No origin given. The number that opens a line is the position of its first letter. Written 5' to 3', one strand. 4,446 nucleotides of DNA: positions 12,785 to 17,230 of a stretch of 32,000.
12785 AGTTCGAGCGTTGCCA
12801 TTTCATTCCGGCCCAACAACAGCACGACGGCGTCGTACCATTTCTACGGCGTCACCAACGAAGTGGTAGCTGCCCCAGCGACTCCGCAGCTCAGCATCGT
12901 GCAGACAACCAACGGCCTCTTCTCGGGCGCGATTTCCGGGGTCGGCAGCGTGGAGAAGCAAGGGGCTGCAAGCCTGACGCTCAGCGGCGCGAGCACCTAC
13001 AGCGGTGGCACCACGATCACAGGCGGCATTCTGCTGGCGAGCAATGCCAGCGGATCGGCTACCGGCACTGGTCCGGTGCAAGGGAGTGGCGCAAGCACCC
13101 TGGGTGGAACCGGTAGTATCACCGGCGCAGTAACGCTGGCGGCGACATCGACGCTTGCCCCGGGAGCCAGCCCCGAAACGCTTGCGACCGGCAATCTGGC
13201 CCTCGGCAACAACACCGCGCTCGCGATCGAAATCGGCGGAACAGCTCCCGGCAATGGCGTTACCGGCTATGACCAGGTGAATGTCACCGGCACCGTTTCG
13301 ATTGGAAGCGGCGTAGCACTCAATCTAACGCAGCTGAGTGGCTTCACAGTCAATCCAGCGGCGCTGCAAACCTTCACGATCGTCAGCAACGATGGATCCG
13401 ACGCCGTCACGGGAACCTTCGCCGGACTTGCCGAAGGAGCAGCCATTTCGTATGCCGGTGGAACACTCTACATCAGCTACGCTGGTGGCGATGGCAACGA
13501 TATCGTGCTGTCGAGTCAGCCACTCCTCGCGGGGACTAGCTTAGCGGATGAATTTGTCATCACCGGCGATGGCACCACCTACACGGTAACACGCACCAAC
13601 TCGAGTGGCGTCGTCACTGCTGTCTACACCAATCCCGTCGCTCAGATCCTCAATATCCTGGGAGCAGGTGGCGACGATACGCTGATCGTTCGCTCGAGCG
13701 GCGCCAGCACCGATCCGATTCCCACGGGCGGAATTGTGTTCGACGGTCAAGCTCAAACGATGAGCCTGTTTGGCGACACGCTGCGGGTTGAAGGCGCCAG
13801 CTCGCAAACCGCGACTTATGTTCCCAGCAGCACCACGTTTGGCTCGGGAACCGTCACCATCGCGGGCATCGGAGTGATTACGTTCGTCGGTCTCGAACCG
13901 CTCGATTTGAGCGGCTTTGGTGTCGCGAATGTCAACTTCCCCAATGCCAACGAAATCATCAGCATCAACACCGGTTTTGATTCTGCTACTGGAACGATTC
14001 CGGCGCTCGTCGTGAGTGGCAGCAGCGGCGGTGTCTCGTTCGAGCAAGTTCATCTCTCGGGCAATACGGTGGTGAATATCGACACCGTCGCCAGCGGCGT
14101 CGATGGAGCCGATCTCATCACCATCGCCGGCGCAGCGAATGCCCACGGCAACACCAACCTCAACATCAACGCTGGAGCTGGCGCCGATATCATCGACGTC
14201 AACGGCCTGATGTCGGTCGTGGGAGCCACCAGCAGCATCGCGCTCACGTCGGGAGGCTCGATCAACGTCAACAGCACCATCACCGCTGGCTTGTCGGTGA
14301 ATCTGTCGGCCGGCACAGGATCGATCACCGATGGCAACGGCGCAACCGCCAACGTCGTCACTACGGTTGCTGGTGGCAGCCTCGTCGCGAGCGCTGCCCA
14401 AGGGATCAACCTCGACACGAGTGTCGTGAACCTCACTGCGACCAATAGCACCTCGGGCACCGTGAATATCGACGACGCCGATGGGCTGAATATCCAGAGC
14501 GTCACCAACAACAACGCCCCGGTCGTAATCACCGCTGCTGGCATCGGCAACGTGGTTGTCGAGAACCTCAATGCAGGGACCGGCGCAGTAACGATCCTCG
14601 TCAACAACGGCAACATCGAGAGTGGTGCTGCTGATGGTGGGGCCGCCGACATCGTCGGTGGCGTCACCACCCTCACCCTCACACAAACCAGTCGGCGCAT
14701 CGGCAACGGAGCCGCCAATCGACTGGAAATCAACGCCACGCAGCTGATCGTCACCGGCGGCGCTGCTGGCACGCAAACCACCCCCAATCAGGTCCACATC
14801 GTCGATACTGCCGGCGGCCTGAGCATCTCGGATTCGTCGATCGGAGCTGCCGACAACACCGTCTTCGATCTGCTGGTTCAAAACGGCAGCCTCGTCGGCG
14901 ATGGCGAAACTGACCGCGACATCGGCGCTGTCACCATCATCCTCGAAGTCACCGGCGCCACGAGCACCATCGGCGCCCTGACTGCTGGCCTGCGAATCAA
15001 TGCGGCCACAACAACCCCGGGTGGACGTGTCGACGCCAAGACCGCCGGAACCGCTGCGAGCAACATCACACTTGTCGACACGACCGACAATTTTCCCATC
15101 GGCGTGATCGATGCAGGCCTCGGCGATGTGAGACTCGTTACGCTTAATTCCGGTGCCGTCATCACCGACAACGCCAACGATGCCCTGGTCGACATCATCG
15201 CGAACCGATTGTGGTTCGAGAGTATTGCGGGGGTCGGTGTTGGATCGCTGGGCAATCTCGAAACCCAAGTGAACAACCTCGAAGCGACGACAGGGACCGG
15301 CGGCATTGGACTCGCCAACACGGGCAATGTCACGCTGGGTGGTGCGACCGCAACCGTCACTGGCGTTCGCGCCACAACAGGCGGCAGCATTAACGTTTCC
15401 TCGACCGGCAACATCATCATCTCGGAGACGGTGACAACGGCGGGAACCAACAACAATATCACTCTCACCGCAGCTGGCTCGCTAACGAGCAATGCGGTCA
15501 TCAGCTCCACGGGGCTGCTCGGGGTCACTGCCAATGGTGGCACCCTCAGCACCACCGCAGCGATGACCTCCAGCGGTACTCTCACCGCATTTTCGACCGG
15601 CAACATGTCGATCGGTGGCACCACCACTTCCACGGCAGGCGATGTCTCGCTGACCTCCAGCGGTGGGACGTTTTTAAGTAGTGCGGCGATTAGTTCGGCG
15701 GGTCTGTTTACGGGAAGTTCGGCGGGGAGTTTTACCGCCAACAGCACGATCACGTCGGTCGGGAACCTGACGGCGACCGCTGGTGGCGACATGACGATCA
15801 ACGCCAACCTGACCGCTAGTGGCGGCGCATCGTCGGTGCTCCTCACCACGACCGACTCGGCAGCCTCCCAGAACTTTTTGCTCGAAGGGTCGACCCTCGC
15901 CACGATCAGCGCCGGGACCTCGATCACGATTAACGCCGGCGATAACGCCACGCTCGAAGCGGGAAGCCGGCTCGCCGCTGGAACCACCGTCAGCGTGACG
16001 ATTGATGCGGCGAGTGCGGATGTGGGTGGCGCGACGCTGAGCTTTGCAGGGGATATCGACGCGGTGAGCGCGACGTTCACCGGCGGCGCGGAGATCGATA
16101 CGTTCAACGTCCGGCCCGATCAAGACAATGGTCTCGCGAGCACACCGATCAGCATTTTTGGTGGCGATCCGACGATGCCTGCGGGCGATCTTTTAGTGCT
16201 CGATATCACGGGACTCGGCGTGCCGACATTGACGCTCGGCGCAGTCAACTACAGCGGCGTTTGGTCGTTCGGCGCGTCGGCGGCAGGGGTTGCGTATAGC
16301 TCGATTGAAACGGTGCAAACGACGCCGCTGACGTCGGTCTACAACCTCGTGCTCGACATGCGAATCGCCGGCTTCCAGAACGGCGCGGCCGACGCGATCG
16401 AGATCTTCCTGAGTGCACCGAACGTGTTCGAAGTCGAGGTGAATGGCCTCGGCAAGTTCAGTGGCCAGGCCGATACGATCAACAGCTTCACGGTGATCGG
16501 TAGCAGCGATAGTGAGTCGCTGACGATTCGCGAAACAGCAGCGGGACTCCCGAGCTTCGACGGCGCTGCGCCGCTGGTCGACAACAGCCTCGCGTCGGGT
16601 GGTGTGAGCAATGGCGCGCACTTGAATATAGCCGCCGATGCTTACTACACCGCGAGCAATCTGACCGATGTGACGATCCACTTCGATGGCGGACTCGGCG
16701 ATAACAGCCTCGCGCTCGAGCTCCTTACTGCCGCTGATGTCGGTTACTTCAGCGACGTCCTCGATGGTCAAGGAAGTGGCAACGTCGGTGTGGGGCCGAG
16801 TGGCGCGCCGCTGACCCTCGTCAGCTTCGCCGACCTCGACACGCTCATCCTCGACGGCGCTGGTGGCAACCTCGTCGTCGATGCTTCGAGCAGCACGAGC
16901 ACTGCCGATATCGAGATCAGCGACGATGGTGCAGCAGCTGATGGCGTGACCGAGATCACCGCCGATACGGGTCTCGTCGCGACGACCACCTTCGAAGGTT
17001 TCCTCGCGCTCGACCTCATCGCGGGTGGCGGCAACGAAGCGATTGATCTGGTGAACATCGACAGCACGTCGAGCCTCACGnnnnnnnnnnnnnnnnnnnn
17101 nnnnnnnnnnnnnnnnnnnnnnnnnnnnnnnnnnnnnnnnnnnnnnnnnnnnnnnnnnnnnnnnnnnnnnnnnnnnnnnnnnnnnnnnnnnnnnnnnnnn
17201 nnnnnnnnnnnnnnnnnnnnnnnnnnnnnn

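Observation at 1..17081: Two head-to-head giant surface-protein paralogs share a near-identical in-frame block of at least 1.42 kb in inverted orientation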

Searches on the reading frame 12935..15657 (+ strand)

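Call 24: find_homologous_proteins(query=window:12935-15657:+, max_evalue=1e-10)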
Query window:12935-15657:+ (907 aa): 233 proteins with E <= 1e-10 among 8000 candidates; the best 120 are listed.
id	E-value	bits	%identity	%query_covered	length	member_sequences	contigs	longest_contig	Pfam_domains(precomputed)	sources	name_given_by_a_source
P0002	2.1e-81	293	52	21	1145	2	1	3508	PF12951.14,PF13946.12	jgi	jgi:autotransporter-associated beta strand protein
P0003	6.4e-80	288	49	22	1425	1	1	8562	PF12951.14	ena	-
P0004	1.5e-57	214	50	21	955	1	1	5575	PF12951.14,PF18203.7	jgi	jgi:fibronectin-binding autotransporter adhesin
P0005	6.5e-56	208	51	21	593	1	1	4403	PF12951.14,PF18203.7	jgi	jgi:autotransporter-associated beta strand protein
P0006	1.4e-55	207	51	21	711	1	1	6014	PF12951.14,PF18203.7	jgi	jgi:autotransporter-associated beta strand protein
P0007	2.3e-54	203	51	21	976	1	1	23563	PF12951.14,PF18203.7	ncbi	-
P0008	2.8e-53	200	53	21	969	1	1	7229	PF12951.14,PF18203.7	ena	-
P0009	3.8e-51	193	51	21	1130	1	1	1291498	PF12951.14,PF18203.7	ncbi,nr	ncbi:MAG: IPTL-CTERM sorting domain-containing protein [Betaproteobacteria bacterium]|nr:IPTL-CTERM 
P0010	4.6e-50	189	47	21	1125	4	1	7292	PF12951.14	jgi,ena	-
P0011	3.4e-49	186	46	22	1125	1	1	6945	PF12951.14,PF18203.7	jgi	jgi:autotransporter-associated beta strand protein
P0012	9.9e-47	178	37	50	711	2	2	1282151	PF12951.14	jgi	jgi:autotransporter-associated beta strand protein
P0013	4.5e-46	176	48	22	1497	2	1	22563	PF01839.30,PF12951.14,PF03160.21,PF13517.13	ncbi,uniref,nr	ncbi:autotransporter-associated beta strand repeat-containing protein [Gemmata sp. JC673]|uniref:Aut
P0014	4.6e-43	166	33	27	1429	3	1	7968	PF12951.14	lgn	-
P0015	6.0e-43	165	41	21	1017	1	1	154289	-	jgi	jgi:fibronectin-binding autotransporter adhesin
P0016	8.7e-39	152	43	14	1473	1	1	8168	PF12951.14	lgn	-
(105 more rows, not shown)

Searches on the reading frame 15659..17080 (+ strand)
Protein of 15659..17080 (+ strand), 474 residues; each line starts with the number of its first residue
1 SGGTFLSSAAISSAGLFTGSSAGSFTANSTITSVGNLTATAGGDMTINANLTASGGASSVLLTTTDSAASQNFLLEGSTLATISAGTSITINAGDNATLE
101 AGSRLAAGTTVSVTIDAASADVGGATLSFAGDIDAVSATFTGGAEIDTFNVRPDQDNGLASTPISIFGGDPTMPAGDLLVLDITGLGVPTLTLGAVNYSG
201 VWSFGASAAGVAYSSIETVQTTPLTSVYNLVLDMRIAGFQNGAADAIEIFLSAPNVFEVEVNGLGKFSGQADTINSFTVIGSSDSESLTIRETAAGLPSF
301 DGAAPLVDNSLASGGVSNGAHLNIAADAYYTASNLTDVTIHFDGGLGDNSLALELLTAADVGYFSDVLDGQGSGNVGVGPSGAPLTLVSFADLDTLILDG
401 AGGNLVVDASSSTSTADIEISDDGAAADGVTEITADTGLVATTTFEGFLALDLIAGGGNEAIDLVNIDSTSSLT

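Call 54: predict_structure(protein=window:15659-17080:+)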
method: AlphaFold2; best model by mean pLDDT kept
length: 474 residues; sequences in the alignment: 1
mean_pLDDT: 42.2   pTM: 0.36
mean pLDDT of the five models: 42.2, 39.6, 38.5, 37.6, 34.9
residues with pLDDT >= 90: 0; 70-90: 0; 50-70: 93; < 50: 381
segments of 3 or more residues with pLDDT < 50: 1-3, 7-10, 20-22, 52-58, 66-72, 76-88, 93-98, 101-104, 106-108, 117-126, 142-145, 154-162, 167-395, 399-404, 408-416, 421-432, 436-474
pLDDT, mean of each block of 10 residues (from residue 1): 44 51 55 55 56 47 49 43 40 48 47 51 48 56 49 45 49 39 40 40 34 34 33 34 37 37 32 36 36 30 32 31 33 35 38 38 37 43 42 47 46 49 45 48 44 45 41 37
secondary structure, 60 per line:
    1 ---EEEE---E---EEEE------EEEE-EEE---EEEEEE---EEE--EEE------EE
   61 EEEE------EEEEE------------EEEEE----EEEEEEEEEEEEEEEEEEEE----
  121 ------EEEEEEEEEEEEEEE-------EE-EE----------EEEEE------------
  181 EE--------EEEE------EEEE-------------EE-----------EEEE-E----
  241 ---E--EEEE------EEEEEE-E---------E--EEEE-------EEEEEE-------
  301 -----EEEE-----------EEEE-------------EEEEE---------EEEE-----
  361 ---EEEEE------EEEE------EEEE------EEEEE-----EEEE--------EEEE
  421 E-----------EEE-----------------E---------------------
elements in order: E4-7 E15-18 E25-28 E30-32 E36-41 E45-47 E50-52 E59-64 E71-75 E88-92 E97-116 E127-141 E164-168 E191-194 E201-204 E231-234 E247-250 E257-262 E277-280 E288-293 E306-309 E321-324 E338-342 E352-355 E364-368 E375-378 E385-388 E395-399 E405-408 E417-421 E433-435
